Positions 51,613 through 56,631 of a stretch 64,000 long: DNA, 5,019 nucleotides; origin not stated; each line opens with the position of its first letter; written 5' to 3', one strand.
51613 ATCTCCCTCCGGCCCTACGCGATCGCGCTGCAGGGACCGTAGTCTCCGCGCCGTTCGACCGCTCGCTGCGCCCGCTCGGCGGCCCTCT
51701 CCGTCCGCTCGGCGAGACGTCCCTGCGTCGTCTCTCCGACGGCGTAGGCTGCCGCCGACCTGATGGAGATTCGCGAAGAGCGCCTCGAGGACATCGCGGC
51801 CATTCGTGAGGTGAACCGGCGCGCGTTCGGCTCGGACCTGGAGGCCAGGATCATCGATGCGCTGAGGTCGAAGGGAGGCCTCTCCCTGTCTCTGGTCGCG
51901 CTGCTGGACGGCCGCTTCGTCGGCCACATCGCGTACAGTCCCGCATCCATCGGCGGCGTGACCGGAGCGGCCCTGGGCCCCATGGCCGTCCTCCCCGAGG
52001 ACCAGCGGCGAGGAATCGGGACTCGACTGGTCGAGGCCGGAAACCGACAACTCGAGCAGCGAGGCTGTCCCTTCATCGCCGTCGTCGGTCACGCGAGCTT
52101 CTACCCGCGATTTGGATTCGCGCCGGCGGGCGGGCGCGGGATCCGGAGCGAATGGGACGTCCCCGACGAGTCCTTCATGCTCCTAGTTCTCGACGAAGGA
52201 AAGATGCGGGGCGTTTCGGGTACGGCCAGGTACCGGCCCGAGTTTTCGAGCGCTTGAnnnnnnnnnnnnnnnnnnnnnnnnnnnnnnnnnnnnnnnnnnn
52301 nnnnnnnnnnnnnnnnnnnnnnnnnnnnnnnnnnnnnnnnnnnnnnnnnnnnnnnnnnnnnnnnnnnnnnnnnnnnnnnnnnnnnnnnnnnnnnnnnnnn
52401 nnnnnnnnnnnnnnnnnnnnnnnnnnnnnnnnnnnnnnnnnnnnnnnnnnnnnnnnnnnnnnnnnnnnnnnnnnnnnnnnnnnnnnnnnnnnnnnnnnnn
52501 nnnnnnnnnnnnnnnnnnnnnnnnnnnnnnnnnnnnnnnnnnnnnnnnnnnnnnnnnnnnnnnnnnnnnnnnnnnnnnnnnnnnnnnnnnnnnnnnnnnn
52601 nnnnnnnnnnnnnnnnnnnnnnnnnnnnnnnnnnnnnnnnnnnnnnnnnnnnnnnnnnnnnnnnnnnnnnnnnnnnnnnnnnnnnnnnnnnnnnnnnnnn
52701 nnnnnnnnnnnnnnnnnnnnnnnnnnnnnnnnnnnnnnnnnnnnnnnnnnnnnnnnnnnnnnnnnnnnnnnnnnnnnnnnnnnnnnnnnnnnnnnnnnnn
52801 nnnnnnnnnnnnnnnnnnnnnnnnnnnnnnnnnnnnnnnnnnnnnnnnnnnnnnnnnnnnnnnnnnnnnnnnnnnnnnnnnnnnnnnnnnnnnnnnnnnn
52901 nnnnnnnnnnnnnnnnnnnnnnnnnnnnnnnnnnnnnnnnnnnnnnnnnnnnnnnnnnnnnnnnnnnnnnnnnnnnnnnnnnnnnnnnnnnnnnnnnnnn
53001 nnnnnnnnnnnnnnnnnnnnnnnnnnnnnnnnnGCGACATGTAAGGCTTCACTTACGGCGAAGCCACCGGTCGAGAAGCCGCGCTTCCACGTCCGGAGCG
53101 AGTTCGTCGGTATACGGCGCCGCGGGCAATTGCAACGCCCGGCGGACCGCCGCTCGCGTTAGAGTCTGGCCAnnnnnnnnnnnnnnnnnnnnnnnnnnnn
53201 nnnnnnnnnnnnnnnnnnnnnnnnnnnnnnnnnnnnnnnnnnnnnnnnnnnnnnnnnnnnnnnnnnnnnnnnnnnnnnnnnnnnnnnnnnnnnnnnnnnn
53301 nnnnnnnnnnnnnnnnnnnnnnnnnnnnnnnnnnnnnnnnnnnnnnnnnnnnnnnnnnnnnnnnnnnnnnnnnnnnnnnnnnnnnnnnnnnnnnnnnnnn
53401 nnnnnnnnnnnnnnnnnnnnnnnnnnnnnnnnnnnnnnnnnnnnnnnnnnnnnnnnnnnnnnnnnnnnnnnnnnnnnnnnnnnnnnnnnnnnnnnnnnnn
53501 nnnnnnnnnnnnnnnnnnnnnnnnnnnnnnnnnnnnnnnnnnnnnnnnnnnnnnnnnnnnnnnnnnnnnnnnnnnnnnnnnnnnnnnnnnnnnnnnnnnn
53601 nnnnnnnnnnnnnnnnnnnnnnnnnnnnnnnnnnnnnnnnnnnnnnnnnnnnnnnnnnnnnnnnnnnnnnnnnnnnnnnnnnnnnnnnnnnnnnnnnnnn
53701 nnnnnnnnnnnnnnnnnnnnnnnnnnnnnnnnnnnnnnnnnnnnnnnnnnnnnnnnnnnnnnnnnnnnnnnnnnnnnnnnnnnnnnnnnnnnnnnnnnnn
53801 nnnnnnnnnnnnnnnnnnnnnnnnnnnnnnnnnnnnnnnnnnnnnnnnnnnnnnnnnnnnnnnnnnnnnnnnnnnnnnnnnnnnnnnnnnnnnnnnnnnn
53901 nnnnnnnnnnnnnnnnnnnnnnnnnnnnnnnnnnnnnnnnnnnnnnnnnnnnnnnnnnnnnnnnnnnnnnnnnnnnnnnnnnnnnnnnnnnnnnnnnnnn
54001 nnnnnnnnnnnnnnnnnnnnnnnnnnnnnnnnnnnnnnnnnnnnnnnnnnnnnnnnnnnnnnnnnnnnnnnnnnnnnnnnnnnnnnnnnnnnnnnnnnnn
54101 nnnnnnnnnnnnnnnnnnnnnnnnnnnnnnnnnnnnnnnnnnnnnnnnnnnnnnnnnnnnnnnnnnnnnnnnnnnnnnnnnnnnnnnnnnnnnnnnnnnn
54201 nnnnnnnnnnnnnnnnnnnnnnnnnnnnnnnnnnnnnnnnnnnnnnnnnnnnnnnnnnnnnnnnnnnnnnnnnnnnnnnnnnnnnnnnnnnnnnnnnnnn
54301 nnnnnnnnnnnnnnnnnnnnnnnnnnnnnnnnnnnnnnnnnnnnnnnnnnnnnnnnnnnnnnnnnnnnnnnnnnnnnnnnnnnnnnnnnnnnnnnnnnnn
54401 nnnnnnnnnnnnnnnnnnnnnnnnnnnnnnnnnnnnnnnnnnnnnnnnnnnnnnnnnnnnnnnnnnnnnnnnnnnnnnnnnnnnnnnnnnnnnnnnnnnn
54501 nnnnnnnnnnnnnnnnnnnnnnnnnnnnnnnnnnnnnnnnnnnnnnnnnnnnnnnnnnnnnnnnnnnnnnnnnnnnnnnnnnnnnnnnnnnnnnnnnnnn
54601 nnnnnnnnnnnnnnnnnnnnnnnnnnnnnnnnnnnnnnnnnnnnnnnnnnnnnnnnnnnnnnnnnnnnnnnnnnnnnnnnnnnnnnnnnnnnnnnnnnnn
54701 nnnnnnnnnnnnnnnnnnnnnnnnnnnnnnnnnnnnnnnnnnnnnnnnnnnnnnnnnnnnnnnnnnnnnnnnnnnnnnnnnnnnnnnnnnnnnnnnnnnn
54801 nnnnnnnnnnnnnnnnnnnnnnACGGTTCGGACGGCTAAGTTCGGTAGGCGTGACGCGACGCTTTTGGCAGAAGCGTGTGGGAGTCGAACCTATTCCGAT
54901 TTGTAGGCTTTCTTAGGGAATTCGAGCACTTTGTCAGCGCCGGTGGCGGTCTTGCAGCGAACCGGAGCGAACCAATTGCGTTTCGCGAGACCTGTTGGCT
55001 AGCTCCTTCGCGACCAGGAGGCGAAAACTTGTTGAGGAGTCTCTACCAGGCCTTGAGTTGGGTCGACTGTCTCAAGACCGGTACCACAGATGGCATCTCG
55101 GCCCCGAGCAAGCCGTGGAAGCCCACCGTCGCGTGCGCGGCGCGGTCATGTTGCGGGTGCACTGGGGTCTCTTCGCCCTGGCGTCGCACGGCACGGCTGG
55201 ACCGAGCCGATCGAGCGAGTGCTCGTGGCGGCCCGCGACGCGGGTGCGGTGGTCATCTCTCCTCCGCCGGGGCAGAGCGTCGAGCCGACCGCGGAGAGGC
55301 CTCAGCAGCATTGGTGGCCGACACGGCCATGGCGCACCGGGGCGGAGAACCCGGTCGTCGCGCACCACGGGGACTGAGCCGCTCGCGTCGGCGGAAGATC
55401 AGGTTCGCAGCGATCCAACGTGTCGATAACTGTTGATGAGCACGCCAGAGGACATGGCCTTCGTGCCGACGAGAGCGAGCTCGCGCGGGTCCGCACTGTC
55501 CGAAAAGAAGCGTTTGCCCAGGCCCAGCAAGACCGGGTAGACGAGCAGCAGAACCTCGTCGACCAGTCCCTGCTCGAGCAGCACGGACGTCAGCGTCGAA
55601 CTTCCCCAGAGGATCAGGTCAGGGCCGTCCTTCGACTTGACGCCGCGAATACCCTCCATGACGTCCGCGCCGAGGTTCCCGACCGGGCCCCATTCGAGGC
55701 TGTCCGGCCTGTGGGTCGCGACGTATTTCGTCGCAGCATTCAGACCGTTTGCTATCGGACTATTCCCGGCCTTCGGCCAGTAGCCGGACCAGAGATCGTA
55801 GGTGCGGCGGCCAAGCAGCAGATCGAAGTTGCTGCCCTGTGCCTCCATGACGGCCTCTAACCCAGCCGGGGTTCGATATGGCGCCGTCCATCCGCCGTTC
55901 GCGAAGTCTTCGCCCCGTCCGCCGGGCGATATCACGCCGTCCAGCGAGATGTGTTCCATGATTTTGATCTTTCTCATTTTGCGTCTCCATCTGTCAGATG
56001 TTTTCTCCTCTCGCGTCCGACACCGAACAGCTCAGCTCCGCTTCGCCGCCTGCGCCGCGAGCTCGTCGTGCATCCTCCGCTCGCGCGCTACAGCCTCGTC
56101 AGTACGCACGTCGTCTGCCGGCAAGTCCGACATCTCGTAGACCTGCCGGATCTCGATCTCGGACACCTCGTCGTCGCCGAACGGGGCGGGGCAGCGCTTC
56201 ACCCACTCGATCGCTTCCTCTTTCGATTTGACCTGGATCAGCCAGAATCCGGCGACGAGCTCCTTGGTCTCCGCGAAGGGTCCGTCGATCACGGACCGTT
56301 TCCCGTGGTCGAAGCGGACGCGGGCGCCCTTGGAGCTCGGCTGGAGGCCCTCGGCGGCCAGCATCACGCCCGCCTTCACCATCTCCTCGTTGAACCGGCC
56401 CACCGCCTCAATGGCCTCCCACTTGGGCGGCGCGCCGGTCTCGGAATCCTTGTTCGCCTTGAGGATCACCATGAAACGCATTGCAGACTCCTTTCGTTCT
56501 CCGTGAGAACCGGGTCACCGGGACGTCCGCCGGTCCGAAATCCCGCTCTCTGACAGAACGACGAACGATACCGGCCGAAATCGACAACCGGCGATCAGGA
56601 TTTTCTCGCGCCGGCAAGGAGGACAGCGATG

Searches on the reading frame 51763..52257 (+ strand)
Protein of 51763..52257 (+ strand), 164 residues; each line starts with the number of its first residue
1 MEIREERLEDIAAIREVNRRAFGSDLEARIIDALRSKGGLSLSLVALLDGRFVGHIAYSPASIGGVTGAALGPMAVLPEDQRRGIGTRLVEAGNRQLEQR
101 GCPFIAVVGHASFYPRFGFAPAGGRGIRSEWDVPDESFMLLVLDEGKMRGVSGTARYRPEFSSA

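Call 24: search_protein_families(library=pfam, proteins=[window:51763-52257:+], max_evalue=0.001)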
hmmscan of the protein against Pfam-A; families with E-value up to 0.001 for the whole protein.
window:51763-52257:+ (164 aa): 5 families
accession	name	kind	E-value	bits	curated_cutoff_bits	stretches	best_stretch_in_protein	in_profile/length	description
PF00583.31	Acetyltransf_1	-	6.4e-11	43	20.7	1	37-119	31-116/116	Acetyltransferase (GNAT) family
PF13508.13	Acetyltransf_7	-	3.4e-10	40.6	27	1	44-120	6-83/84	Acetyltransferase (GNAT) domain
PF13527.13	Acetyltransf_9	-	8.9e-09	35.9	25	1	2-121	1-126/127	Acetyltransferase (GNAT) domain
PF08445.16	FR47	-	3.3e-06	27.4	22.1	1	69-110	22-63/86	FR47-like protein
PF13673.13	Acetyltransf_10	-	0.00017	22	23.6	1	41-122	31-110/128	Acetyltransferase (GNAT) domain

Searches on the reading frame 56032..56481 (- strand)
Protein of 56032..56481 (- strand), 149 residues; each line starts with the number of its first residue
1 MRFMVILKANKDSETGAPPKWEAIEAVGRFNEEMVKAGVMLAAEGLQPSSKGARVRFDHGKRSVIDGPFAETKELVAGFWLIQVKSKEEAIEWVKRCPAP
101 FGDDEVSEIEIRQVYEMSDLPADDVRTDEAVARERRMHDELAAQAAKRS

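Call 38: search_protein_families(library=pfam, proteins=[window:56032-56481:-], max_evalue=0.001)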
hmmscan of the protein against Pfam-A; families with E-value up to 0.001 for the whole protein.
window:56032-56481:- (149 aa): 1 family
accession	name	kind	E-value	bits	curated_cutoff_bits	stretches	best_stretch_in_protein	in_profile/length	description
PF03795.20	YCII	-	4.3e-19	69.2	24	1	1-116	1-93/95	YCII-related domain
